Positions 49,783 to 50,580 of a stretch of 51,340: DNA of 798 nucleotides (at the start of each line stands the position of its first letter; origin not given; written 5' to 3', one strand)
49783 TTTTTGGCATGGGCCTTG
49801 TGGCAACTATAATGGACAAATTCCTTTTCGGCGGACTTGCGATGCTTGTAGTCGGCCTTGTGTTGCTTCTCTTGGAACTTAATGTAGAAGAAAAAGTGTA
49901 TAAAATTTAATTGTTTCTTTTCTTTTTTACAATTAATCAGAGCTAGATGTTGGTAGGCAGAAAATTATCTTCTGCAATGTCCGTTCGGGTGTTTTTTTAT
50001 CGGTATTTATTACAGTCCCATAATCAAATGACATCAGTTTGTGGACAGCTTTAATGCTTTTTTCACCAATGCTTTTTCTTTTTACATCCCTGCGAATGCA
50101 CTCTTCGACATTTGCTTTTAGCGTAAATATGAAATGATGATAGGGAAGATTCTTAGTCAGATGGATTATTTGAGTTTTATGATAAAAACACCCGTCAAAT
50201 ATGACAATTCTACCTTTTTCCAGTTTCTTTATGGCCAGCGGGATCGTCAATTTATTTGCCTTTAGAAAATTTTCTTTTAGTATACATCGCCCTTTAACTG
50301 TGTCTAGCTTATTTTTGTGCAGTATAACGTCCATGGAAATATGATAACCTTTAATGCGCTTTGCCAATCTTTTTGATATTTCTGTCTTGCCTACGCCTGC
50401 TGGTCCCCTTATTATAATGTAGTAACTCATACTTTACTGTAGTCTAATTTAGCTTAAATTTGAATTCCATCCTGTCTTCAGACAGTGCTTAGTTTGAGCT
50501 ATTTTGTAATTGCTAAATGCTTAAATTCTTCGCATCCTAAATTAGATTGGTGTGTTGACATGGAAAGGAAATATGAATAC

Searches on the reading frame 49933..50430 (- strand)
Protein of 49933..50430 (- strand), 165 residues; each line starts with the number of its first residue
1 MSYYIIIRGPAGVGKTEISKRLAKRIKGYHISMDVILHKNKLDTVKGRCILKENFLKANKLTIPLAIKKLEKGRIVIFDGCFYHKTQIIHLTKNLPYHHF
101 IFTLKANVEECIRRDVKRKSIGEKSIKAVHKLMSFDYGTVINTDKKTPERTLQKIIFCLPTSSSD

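Call 92: search_protein_families(library=pfam, proteins=[window:49933-50430:-], max_evalue=0.001)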
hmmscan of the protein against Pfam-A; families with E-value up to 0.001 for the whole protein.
window:49933-50430:- (165 aa): 6 families
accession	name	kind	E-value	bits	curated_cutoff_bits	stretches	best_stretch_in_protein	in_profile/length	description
PF13671.12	AAA_33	-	7e-09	36.6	27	1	5-127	2-127/143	AAA domain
PF13238.12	AAA_18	-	1.6e-07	32.3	29.4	1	5-120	1-113/128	AAA domain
PF08433.16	KTI12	-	7.1e-06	26.2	22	1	5-121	4-122/271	Chromatin associated protein KTI12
PF13207.12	AAA_17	-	3.5e-05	24.6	27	1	9-120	2-124/136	AAA domain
PF01712.25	dNK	-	0.00013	22.3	27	0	5-38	1-33/203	Deoxynucleoside kinase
PF07728.20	AAA_5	-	0.00014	22.3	22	1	5-90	2-84/139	AAA domain (dynein-related subfamily)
